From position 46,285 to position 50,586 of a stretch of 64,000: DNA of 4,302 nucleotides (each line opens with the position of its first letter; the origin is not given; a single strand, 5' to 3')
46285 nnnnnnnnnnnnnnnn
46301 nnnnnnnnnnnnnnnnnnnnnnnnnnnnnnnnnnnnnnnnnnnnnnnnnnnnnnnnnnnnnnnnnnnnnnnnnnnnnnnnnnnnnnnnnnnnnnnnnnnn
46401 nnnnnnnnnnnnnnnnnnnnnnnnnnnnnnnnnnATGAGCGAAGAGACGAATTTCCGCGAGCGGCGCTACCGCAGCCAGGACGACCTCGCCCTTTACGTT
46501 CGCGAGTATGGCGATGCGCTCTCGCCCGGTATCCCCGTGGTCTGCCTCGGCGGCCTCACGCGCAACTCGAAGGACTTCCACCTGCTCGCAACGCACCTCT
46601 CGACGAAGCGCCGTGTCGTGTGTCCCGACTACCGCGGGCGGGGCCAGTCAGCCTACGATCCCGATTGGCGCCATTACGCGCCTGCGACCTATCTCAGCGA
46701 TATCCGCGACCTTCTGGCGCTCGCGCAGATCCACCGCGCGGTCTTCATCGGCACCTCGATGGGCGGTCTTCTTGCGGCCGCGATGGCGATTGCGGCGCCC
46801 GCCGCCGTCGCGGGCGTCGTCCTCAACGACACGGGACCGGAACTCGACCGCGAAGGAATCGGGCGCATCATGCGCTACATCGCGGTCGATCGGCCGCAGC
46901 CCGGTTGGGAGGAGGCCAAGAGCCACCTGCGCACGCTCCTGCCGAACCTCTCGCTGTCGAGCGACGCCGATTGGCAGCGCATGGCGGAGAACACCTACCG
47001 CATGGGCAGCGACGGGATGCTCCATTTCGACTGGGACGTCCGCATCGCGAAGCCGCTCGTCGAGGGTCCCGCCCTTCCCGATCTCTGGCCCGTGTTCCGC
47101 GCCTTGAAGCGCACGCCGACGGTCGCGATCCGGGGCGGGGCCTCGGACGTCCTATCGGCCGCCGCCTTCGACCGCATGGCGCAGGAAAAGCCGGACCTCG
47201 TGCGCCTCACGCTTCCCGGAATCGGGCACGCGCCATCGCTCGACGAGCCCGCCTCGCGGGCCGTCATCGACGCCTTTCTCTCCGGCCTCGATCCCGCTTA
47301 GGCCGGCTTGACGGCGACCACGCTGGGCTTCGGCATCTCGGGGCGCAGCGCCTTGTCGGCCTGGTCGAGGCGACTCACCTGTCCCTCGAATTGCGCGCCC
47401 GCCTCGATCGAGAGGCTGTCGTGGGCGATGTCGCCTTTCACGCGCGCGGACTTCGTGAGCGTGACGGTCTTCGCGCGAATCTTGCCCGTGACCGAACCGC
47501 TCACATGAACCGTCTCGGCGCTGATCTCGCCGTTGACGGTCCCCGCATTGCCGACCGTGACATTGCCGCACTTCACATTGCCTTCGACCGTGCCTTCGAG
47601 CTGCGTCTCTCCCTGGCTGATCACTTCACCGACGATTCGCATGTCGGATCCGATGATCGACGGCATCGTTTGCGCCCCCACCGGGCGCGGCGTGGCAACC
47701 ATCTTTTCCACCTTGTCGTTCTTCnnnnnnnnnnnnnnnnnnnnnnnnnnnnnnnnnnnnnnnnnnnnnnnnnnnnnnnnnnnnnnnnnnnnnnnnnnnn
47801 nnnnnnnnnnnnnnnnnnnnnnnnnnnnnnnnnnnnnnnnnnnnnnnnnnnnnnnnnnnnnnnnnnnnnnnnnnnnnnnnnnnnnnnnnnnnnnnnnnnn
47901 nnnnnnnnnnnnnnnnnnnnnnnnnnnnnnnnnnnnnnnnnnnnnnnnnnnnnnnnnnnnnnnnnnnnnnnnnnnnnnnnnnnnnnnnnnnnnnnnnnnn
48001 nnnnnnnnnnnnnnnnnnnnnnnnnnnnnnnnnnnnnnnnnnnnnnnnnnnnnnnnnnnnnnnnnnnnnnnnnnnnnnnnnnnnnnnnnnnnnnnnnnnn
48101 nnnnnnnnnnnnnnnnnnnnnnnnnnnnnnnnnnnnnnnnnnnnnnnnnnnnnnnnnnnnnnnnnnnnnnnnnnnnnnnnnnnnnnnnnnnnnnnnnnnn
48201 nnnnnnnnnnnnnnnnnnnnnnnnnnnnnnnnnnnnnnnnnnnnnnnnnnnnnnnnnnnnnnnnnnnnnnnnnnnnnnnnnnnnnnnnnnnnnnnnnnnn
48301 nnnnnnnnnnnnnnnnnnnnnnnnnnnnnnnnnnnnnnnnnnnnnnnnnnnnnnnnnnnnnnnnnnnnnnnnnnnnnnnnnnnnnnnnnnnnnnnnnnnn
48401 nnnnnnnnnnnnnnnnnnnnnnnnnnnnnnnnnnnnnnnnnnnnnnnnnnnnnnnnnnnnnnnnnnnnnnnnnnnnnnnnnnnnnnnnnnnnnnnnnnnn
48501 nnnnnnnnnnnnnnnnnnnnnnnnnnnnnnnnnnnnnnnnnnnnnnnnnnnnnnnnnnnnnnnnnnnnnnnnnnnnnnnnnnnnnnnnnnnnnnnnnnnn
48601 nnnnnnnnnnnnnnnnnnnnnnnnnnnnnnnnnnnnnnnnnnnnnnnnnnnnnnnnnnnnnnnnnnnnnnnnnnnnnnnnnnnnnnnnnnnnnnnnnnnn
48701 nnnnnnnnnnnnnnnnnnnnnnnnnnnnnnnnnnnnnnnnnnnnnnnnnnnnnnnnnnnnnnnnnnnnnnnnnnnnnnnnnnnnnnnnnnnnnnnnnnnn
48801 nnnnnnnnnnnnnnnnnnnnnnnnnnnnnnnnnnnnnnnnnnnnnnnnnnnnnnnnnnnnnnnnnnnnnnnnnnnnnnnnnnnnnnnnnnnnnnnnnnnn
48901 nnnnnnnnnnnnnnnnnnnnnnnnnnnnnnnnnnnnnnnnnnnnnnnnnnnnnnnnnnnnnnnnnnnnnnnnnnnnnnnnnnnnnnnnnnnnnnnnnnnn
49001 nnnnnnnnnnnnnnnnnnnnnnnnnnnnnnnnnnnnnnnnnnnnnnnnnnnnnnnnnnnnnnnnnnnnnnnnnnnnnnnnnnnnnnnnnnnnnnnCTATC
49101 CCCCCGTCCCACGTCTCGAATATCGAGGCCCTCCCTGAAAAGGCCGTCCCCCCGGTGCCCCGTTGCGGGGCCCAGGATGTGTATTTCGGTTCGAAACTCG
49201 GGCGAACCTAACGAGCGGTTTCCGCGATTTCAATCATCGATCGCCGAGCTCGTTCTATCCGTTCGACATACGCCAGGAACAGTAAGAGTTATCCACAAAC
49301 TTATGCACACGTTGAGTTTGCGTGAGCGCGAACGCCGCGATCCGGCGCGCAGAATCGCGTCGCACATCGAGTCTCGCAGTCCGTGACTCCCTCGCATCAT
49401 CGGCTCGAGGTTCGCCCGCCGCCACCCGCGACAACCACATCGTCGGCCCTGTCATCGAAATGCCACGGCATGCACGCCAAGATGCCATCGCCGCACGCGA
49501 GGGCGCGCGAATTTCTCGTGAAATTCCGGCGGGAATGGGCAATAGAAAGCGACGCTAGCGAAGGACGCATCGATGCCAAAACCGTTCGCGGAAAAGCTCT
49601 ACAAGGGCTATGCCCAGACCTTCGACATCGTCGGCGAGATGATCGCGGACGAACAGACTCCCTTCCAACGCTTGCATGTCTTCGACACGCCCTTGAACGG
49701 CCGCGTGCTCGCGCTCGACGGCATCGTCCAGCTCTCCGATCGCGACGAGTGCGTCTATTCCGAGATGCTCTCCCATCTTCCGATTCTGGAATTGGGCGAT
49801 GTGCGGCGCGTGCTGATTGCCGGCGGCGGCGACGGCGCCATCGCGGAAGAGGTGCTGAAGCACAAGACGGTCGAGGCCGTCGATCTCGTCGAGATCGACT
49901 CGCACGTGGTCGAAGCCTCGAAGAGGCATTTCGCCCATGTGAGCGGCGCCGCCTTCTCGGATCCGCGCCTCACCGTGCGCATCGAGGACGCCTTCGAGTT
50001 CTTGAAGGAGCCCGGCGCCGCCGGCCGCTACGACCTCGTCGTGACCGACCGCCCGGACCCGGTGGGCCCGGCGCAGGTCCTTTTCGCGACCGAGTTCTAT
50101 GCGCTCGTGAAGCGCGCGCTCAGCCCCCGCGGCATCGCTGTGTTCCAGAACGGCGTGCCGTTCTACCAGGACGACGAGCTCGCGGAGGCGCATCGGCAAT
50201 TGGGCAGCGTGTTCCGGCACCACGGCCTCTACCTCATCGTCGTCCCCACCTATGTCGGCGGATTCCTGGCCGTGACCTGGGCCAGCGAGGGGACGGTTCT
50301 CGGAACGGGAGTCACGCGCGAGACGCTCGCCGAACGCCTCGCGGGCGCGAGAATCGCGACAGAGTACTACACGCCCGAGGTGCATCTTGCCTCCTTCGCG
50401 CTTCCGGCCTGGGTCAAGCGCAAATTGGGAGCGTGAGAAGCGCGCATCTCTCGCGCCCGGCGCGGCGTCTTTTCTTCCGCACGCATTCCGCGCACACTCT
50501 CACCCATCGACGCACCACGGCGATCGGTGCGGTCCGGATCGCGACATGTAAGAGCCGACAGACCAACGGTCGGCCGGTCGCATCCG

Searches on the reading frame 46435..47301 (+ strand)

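Call 41: search_protein_families(library=pfam, proteins=[window:46435-47301:+], max_evalue=0.0001)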
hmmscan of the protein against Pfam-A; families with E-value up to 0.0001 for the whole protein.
window:46435-47301:+ (288 aa): 3 families
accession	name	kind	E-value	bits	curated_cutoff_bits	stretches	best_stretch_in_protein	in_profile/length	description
PF12697.13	Abhydrolase_6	-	2.4e-17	64.7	26.3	1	35-273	1-212/217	Alpha/beta hydrolase family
PF00561.26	Abhydrolase_1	-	5.6e-17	62.7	25.8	1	34-137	2-103/245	alpha/beta hydrolase fold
PF12146.15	Hydrolase_4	-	5.4e-10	39.4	27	1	35-253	7-218/239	Serine aminopeptidase, S33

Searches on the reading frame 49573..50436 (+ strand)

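Call 41: search_protein_families(library=pfam, proteins=[window:49573-50436:+], max_evalue=0.0001)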
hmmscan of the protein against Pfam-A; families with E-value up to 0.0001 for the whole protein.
window:49573-50436:+ (287 aa): 2 families
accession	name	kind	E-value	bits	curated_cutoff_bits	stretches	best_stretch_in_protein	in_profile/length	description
PF01564.23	Spermine_synth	-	1.5e-50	171.7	22.9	1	59-239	1-178/186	Spermine/spermidine synthase domain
PF17284.7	Spermine_synt_N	-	1.6e-06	28.4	22.1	1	12-55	10-52/53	Spermidine synthase tetramerisation domain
